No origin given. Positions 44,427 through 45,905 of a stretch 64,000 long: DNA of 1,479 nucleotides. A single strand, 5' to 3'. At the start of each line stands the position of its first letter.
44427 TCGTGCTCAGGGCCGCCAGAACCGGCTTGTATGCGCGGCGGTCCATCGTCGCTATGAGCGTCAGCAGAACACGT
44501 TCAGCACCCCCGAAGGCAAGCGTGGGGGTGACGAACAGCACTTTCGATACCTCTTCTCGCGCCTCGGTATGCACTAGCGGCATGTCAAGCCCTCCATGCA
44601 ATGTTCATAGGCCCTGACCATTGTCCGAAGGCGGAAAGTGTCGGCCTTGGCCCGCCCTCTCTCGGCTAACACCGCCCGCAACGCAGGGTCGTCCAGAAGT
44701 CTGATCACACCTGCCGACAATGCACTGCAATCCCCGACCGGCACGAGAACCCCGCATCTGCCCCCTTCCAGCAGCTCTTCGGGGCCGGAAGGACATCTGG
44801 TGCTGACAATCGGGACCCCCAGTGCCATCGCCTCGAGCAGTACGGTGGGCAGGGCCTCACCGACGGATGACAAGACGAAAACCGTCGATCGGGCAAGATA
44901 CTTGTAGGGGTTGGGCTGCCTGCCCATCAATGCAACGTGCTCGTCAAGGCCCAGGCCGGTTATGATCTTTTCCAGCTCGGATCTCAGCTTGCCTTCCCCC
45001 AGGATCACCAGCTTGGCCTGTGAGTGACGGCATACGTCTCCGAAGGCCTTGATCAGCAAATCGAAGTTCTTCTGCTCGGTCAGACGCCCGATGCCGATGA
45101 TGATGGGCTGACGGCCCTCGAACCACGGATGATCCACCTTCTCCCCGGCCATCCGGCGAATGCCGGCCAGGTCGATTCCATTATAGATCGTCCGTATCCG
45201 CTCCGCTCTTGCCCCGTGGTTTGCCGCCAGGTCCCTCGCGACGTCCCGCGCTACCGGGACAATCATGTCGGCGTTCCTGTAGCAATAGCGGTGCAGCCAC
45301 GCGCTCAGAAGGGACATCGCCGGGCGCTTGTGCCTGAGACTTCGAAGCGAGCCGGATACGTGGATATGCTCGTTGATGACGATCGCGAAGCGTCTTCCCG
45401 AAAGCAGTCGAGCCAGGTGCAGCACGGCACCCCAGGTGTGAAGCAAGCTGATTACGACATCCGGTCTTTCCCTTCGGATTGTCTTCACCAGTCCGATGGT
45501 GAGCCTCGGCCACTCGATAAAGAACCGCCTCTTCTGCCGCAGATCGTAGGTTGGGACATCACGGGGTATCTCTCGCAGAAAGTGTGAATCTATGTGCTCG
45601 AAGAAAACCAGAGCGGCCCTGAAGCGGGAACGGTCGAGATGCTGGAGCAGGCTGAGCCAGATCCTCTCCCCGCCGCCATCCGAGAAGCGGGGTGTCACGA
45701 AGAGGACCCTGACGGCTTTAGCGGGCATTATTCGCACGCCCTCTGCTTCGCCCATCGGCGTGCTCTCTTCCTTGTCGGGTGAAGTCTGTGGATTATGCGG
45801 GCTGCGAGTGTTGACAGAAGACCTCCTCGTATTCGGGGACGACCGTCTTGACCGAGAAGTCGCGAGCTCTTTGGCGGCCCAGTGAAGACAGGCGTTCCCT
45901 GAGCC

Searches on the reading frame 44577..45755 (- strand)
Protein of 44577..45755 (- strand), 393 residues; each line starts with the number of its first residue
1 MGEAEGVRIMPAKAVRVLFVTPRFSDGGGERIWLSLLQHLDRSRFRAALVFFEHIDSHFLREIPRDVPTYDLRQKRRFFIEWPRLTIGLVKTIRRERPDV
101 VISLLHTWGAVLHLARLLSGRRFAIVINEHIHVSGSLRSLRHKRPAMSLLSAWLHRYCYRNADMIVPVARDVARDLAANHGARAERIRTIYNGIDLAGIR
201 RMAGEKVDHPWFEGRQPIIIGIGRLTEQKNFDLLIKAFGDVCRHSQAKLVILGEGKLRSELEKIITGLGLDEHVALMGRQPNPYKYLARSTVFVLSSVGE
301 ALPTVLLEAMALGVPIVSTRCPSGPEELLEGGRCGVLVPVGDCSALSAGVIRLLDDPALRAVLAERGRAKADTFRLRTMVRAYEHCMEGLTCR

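Call 76: search_protein_families(library=pfam, proteins=[window:44577-45755:-], max_evalue=0.00001)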
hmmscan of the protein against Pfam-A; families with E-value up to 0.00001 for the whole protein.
window:44577-45755:- (393 aa): 5 families
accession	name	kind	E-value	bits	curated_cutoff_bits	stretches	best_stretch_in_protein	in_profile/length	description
PF00534.26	Glycos_transf_1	-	1.3e-37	129.4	26.4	1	214-369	13-171/172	Glycosyl transferases group 1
PF13692.12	Glyco_trans_1_4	-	9.3e-35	120.4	27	1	217-356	2-142/142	Glycosyl transferases group 1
PF13439.12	Glyco_transf_4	-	1.1e-18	68.3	28.5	1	27-196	2-168/170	Glycosyltransferase Family 4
PF13579.12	Glyco_trans_4_4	-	7.7e-15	56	29.7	1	27-193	1-158/158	Glycosyl transferase 4-like domain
PF20706.3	GT4-conflict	-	1.8e-06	27.7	26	1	154-330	139-321/385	Family 4 Glycosyltransferase in conflict systems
